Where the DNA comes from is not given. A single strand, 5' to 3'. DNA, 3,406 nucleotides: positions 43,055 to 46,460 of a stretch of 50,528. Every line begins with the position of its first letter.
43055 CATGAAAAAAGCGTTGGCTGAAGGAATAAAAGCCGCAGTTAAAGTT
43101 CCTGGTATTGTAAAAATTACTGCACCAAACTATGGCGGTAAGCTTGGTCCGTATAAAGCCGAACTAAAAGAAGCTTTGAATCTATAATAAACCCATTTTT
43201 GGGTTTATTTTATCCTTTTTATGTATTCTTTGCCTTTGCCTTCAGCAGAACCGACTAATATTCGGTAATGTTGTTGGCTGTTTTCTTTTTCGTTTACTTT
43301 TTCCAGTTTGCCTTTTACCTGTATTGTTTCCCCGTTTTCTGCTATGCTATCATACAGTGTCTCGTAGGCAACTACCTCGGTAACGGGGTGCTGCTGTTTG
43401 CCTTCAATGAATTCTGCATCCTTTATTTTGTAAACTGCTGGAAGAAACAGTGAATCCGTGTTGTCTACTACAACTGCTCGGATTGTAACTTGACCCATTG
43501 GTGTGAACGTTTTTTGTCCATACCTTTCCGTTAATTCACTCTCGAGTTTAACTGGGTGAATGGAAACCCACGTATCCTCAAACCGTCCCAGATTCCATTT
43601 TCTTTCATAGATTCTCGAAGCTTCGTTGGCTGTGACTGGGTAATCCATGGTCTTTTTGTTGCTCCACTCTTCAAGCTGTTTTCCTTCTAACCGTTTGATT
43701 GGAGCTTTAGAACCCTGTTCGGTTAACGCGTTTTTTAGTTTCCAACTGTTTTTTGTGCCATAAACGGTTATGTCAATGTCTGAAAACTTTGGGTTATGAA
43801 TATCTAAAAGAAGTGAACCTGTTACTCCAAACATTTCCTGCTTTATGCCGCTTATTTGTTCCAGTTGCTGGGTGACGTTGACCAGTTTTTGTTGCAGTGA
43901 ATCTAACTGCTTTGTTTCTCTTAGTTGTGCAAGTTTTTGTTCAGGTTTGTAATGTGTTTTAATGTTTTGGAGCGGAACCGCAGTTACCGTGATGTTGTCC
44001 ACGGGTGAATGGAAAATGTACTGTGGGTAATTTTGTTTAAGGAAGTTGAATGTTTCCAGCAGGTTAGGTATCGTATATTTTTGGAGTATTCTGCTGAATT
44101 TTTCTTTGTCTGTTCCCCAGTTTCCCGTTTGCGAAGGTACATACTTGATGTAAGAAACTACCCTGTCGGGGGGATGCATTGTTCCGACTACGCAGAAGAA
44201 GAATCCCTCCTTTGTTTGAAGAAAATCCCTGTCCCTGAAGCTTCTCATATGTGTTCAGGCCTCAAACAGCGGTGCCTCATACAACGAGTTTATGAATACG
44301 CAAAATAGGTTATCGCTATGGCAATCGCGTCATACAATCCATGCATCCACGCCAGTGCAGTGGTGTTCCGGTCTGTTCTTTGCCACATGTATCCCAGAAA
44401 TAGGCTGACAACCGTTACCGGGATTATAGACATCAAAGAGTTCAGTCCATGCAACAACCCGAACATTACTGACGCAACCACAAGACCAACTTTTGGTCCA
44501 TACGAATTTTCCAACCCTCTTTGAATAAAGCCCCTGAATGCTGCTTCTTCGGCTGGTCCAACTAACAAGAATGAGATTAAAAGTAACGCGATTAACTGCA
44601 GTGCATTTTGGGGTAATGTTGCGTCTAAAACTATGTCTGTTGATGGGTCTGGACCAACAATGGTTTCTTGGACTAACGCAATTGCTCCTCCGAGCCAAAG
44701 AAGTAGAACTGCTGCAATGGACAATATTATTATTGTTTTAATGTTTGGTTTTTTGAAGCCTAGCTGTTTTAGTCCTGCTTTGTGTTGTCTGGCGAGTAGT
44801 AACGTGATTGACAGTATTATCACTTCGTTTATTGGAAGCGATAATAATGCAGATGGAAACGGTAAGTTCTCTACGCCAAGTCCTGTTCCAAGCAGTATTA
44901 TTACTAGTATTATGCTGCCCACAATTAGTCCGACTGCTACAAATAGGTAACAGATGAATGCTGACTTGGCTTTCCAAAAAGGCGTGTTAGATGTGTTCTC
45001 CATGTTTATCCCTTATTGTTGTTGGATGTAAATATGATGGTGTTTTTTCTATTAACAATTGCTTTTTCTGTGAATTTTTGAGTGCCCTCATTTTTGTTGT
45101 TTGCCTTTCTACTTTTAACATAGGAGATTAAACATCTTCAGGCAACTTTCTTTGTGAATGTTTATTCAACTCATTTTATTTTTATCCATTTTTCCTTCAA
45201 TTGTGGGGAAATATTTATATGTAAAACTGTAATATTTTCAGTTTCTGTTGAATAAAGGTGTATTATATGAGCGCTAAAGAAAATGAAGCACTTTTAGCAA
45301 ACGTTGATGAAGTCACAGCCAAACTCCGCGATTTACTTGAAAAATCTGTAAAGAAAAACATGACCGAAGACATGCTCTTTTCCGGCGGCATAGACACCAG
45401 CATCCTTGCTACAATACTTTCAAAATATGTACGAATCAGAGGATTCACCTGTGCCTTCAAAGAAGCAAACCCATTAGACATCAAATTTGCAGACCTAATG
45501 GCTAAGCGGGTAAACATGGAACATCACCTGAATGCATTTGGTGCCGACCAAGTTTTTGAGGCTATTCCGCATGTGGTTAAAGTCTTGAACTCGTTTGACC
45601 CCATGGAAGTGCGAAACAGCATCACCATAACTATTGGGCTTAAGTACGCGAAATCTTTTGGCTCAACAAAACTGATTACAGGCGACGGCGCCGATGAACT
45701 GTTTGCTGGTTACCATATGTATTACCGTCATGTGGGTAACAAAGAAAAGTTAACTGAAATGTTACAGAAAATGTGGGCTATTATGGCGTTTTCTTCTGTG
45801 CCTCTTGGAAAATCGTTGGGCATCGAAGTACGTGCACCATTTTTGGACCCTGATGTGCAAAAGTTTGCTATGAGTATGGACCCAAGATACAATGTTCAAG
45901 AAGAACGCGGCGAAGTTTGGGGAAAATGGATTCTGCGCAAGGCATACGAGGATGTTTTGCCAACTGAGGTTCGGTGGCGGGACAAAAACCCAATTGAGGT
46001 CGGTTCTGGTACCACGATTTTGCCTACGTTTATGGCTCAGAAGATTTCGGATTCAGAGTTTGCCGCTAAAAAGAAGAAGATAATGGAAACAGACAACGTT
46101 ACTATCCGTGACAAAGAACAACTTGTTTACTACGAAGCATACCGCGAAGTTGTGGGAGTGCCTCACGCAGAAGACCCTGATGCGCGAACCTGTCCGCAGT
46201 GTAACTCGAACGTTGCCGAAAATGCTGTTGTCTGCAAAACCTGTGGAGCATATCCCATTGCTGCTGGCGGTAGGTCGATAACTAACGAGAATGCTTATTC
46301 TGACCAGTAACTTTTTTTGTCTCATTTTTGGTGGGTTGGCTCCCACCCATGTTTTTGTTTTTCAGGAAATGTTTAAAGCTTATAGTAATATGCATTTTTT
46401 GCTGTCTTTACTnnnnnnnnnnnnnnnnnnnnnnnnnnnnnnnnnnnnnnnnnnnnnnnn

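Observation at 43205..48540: Uncharacterised cluster: three paralogous nucleotidyltransferase-OB proteins, a glutaminase-less AsnB-type PP-loop enzyme with a zinc ribbon, and a CPBP protease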

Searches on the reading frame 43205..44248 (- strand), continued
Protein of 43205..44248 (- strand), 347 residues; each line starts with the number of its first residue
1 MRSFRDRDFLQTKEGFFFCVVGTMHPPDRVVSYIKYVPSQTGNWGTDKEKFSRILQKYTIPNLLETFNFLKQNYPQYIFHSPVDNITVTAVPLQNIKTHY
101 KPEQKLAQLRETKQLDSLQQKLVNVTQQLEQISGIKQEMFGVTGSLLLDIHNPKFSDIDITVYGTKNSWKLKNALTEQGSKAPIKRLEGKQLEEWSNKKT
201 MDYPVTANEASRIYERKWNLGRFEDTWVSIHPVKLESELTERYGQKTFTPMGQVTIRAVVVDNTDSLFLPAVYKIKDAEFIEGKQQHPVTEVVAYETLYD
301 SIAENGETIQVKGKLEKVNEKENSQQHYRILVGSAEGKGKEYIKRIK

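Call 95: find_encoding_contigs(protein=P0491, flank=7000, max_places=1)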
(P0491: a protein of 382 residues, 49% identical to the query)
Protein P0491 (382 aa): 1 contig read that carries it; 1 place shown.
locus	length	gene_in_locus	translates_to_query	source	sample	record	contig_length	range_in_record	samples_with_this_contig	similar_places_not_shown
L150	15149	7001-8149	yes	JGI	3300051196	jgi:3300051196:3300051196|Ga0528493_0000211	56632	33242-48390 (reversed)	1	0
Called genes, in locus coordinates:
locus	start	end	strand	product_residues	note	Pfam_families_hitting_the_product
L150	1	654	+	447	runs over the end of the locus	PF05889:SepSecS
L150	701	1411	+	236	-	-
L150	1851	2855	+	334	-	PF00586:AIRS, PF02769:AIRS_C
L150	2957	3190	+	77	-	-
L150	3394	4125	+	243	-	PF00352:TBP, PF11858:DUF3378 (faint), PF00352:TBP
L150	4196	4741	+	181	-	PF00025:Arf, PF00071:Ras, PF01926:MMR_HSR1 (weak), PF08477:Roc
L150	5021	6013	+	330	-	PF08271:Zn_Ribbon_TF, PF00382:TFIIB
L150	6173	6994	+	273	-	PF01583:APS_kinase (faint), PF06414:Zeta_toxin (weak), PF08433:KTI12, PF13671:AAA_33, PF13238:AAA_18 (weak)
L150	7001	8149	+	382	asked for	-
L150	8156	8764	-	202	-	PF10502:Peptidase_S26 (weak)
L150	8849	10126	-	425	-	PF02788:RuBisCO_large_N, PF00016:RuBisCO_large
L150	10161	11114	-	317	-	PF01008:IF-2B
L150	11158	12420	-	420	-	PF27234:MJ0013 (weak), PF07282:Cas12f1-like_TNB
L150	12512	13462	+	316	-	PF01008:IF-2B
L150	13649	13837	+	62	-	-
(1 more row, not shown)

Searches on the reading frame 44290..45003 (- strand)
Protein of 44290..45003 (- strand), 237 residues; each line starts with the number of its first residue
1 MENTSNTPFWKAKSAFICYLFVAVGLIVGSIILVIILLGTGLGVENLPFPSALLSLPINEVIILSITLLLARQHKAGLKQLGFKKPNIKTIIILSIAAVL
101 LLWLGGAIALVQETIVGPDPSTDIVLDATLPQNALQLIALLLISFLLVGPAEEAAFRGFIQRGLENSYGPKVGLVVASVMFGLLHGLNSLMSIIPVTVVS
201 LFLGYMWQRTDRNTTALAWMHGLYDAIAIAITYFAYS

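Call 3: search_protein_families(library=pfam, proteins=[window:44290-45003:-], max_evalue=0.1)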
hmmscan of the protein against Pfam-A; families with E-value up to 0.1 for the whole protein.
window:44290-45003:- (237 aa): 3 families
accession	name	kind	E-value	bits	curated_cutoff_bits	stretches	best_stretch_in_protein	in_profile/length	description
PF02517.21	Rce1-like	-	7.5e-18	65.1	22.4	1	136-227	3-93/93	Type II CAAX prenyl endopeptidase Rce1-like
PF17647.6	DUF5518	-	0.016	15.8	27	1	175-234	8-68/116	Family of unknown function (DUF5518)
PF13268.11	DUF4059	-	0.076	13.9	25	1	187-231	13-55/72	Protein of unknown function (DUF4059)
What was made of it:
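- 44290..45003 (-): CPBP/Rce1-like intramembrane protease (237 aa), 41 nt upstream of A on the same strand. A clade-specific neighbour, not part of the conserved unit. Pfam PF02517, 65.1 bits (call 3).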

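Call 4: search_protein_families(library=ncbifam, proteins=[window:44290-45003:-], max_evalue=0.1)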
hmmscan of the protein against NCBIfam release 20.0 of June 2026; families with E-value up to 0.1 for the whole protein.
window:44290-45003:- (237 aa): 7 families
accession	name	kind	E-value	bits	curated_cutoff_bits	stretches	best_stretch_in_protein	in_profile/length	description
NF041647.1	ABC_perm_CPBP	equivalog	1.6e-16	60.2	435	1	28-233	429-635/636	ABC transporter permease subunit/CPBP intramembrane protease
NF040914.1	Mrt_core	domain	6.2e-07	29.4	100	1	140-225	3-98/108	myxosortase family intramembrane protease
NF033192.3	CPBP_JDVT_MrtJ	equivalog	1.9e-06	28.4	75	1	143-230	2-97/98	JDVT-CTERM system glutamic-type intramembrane protease MrtJ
NF040589.1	CPBP_Synerg_MrtS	equivalog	4.2e-06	27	130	1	139-214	74-150/170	Synerg-CTERM system glutamic-type intramembrane protease MrtS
NF050068.1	Rv0804_CPBP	equivalog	1.5e-05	24.7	200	1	151-196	106-151/197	Rv0804 family intramembrane glutamic endopeptidase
NF040674.1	CPBP_fam_MrtP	equivalog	3.8e-05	23.3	250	1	129-216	237-334/354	myxosortase MrtP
NF040594.1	CPBP_fam_MrtC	equivalog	0.00085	19.1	195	1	135-187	112-174/221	myxosortase MrtC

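Call 49: search_protein_families(library=padloc, proteins=[window:44290-45003:-], max_evalue=0.01)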
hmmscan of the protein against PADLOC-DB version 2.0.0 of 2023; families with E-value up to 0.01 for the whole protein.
window:44290-45003:- (237 aa): 0 families

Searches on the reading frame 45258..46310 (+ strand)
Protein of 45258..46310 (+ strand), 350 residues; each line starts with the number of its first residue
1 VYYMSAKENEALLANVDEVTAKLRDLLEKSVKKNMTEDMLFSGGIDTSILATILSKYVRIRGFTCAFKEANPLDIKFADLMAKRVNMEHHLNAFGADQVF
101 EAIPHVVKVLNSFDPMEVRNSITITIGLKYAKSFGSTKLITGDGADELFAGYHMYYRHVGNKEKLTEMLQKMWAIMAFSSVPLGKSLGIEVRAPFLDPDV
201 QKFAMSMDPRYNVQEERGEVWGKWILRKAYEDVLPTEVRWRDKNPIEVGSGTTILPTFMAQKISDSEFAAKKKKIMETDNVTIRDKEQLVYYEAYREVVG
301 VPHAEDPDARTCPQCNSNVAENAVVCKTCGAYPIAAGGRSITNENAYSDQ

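Call 3: search_protein_families(library=pfam, proteins=[window:45258-46310:+], max_evalue=0.1)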
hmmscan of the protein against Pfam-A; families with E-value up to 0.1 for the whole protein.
window:45258-46310:+ (350 aa): 8 families
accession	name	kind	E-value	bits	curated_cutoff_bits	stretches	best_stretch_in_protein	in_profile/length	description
PF00733.27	Asn_synthase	-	4e-44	152.2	21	2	22-164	1-147/354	Asparagine synthase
PF24167.1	DUF7411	-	0.00026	21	28.7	1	35-106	1-70/194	Family of unknown function (DUF7411)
PF10571.15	UPF0547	-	0.0012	19.3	29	1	310-330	1-21/26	Uncharacterised protein family UPF0547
PF06508.19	QueC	-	0.0014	18.6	22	1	39-146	4-123/210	Queuosine biosynthesis protein QueC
PF12773.13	DZR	-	0.0032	18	27.3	1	312-330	1-19/45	Double zinc ribbon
PF13248.11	Zn_ribbon_3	-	0.011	15.7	27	1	311-331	4-24/26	zinc-ribbon domain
PF13240.11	Zn_Ribbon_1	-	0.023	14.9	25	1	312-331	2-21/23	zinc-ribbon domain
PF02540.23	NAD_synthase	-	0.026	14.1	21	1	21-157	3-142/242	NAD synthase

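Call 4: search_protein_families(library=ncbifam, proteins=[window:45258-46310:+], max_evalue=0.1)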
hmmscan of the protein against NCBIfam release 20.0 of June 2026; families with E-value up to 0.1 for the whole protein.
window:45258-46310:+ (350 aa): 10 families
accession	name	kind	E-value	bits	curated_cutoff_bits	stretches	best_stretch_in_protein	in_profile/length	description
NF006949.0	PRK09431.1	equivalog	9.2e-49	166.4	499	1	2-304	191-511/554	asparagine synthase B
TIGR01536.1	asn_synth_AEB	equivalog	3.3e-41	141.9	267.1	2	10-161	225-380/517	asparagine synthase (glutamine-hydrolyzing)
TIGR03104.1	trio_amidotrans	equivalog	6.3e-21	74.2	570.1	2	15-167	237-396/589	N-acetylglutaminylglutamine amidotransferase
TIGR03108.1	eps_aminotran_1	hypoth_equivalog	1.7e-17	63.4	816.9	2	14-168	234-389/628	XrtA/PEP-CTERM system amidotransferase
NF033561.1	macrolact_Ik_Al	subfamily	3e-12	46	300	2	16-154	189-336/561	albusnodin/ikarugamycin family macrolactam cyclase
NF033535.1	lass_lactam_cya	exception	1.4e-09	37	525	1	187-243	542-595/668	lasso peptide isopeptide bond-forming cyclase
NF011155.0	PRK14561.1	equivalog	2.4e-05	24.1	207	1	37-105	3-69/195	hypothetical protein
TIGR00364.1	TIGR00364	equivalog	0.00031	20.4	150.3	1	39-144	3-120/201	7-cyano-7-deazaguanine synthase QueC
NF010587.0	PRK13980.1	equivalog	0.00039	19.7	255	1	12-156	7-153/267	NAD+ synthase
TIGR00552.1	nadE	equivalog_domain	0.05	12.8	63.65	1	17-153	3-146/251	NAD(+) synthase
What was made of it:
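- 45267..46310 (+): AsnB C-domain-only PP-loop enzyme with a C-terminal CPQC-x10-CKTC zinc ribbon (347 aa from ATG 45267). A clade-specific neighbour. NCBIfam AsnB 166 bits against a cut-off of 499 (calls 3, 4).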

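Call 26: search_solved_structures(query=window:45258-46310:+, max_evalue=0.001)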
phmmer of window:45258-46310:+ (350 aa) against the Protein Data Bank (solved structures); distinct sequences matched with E-value up to 0.001: 6.
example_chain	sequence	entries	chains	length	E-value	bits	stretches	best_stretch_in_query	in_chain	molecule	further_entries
1ct9_A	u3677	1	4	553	8.8e-26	94.4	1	13-306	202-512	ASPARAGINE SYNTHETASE B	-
8sue_A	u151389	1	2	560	3.3e-19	72.8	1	16-250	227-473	Asparagine synthetase [glutamine-hydrolyzing]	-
6gq3_A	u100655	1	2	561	3.4e-19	72.8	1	16-250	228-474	Asparagine synthetase [glutamine-hydrolyzing]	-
9b6c_A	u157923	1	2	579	3.5e-19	72.7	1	16-250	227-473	Asparagine synthetase [glutamine-hydrolyzing]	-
1jgt_A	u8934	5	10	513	2.5e-07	33.8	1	18-255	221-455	BETA-LACTAM SYNTHETASE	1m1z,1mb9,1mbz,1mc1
1q15_A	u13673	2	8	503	5.5e-07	32.6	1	9-252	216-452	CarA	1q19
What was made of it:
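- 45267..46310 (+): Aligns to AsnB residues 202-512 (call 26).
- Checked: It aligns to E. coli AsnB residues 202-512 only, so there is no glutaminase domain (calls 3, 26).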

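Call 43: find_homologous_proteins(query=window:45258-46310:+, max_evalue=1e-10)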
Query window:45258-46310:+ (350 aa): 1974 proteins with E <= 1e-10 among 5009 candidates; the best 120 are listed.
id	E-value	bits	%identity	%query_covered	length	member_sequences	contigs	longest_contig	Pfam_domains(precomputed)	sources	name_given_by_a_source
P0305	3.2e-231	785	100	99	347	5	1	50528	PF00733.28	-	-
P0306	4.9e-202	689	86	100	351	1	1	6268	PF00733.28,PF24167.2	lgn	-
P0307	4.4e-197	672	84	99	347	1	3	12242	PF00733.28,PF06508.20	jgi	jgi:asparagine synthase (glutamine-hydrolysing)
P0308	9.8e-197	671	85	98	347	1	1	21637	PF00733.28,PF06508.20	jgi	jgi:asparagine synthase (glutamine-hydrolysing)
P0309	1.4e-196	671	84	99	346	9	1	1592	PF00733.28,PF06508.20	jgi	jgi:asparagine synthase (glutamine-hydrolysing)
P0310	1.7e-196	670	84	99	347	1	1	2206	PF00733.28,PF06508.20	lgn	-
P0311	3.2e-196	670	83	99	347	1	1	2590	PF00733.28,PF06508.20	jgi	jgi:asparagine synthase (glutamine-hydrolysing)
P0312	3.5e-196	669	84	98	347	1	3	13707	PF00733.28,PF06508.20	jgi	jgi:asparagine synthase (glutamine-hydrolysing)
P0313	4.3e-196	669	84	99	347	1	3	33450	PF00733.28,PF06508.20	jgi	jgi:asparagine synthase (glutamine-hydrolysing)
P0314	4.7e-196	669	84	99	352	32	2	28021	PF00733.28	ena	-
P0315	6.2e-196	669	84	99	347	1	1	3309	PF00733.28,PF06508.20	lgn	-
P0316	9.1e-196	668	84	99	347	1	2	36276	PF00733.28,PF06508.20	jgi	jgi:asparagine synthase (glutamine-hydrolysing)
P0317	1.2e-195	668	84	99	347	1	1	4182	PF00733.28,PF24167.2,PF06508.20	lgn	-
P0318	1.2e-195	668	84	99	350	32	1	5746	PF00733.28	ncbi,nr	ncbi:asparagine synthase-related protein [Candidatus Bathyarchaeota archaeon]|nr:asparagine synthase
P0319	1.3e-195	667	84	99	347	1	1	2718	PF00733.28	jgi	jgi:asparagine synthase (glutamine-hydrolysing)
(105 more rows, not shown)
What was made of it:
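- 45267..46310 (+): Orthologs are all Bathyarchaeota at about 80% identity (call 43).
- AsnB-like is more conserved than its neighbours (80-86%), like an independent housekeeping enzyme (call 43).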

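Call 49: search_protein_families(library=padloc, proteins=[window:45258-46310:+], max_evalue=0.01)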
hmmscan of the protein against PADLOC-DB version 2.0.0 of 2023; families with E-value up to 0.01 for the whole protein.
window:45258-46310:+ (350 aa): 0 families
